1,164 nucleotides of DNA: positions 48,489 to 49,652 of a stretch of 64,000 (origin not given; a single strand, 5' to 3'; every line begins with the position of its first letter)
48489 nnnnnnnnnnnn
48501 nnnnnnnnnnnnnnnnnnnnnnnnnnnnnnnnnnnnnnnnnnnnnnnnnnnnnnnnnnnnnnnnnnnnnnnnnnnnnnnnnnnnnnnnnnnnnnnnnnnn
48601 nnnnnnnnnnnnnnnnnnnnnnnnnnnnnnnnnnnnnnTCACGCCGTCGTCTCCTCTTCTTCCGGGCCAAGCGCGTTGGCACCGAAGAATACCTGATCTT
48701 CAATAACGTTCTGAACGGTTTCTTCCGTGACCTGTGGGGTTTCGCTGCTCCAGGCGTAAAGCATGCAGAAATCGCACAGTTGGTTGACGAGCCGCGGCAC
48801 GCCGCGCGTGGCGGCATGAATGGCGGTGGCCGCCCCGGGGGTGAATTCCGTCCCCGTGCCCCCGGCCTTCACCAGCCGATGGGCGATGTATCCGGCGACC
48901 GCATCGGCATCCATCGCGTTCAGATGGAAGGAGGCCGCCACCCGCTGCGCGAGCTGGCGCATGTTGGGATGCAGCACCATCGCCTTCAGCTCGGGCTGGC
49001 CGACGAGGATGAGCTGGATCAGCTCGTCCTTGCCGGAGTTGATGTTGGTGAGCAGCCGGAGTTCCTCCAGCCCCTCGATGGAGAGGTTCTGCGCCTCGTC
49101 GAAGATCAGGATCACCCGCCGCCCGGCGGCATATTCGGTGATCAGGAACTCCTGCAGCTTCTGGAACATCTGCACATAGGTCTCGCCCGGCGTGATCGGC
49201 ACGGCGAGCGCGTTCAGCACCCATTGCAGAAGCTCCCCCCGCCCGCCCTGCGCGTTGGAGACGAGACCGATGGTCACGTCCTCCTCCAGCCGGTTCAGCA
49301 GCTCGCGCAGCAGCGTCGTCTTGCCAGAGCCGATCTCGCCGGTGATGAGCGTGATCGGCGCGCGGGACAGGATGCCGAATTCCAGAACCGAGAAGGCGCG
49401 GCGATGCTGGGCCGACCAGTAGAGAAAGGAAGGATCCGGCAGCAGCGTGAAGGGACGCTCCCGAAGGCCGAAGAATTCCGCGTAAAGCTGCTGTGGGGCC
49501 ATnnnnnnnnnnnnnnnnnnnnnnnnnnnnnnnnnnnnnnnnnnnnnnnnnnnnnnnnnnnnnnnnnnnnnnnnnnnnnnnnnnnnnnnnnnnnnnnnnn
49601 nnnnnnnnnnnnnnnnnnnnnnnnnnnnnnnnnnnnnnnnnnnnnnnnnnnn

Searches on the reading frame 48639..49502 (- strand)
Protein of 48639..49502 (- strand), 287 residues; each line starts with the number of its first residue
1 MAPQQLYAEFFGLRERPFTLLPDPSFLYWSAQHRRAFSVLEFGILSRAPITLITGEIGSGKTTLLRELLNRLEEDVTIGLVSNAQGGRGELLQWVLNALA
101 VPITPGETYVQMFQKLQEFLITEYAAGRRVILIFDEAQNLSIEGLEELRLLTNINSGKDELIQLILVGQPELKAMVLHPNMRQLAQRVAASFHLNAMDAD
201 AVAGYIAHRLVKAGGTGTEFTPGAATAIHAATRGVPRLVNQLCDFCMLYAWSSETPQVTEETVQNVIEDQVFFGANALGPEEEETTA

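Call 29: search_protein_families(library=pfam, proteins=[window:48639-49502:-], max_evalue=0.001)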
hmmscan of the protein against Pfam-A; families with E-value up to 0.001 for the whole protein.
window:48639-49502:- (287 aa): 12 families
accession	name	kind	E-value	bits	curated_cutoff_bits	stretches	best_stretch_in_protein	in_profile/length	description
PF13401.12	AAA_22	-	1.2e-26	94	27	1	47-175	4-129/130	AAA domain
PF13191.12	AAA_16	-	8.2e-11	43.1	32.6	1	47-154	23-158/167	AAA ATPase domain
PF01637.24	ATPase_2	-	4.9e-07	30.2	33.2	1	47-151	19-131/225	ATPase domain predominantly from Archaea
PF02492.25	cobW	-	1.5e-06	28.3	20.7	1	49-86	1-38/180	CobW/HypB/UreG, nucleotide-binding domain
PF09848.15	SLFN-g3_helicase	-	2.8e-05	24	24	1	50-142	3-93/354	Schlafen group 3, DNA/RNA helicase domain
PF13476.12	AAA_23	-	3.6e-05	24.9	27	1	40-66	15-37/201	AAA domain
PF25199.1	nSTAND_NTPase5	-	7.5e-05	23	34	0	47-95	40-90/145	Novel STAND NTPase 5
PF00437.27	T2SSE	-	0.00025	20.3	24.9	0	47-75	141-169/370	Type II/IV secretion system protein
PF13245.12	AAA_19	-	0.0004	21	25.1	0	47-169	10-125/134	AAA domain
PF13604.12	AAA_30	-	0.00052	20.2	27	0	46-175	16-131/191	AAA domain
PF13173.12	AAA_14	-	0.00097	19.6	27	0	49-140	3-74/129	AAA domain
PF13555.12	AAA_29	-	0.00099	19.3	27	0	50-65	24-39/61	P-loop containing region of AAA domain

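Call 99: search_protein_families(library=ncbifam, proteins=[window:48639-49502:-], max_evalue=0.00001)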
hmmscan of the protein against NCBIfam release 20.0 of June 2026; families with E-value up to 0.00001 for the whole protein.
window:48639-49502:- (287 aa): 1 family
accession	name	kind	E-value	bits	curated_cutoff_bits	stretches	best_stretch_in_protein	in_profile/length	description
TIGR03015.1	pepcterm_ATPase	hypoth_equivalog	1.3e-82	277.3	324.5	1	6-269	1-265/269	XrtA/PEP-CTERM system-associated ATPase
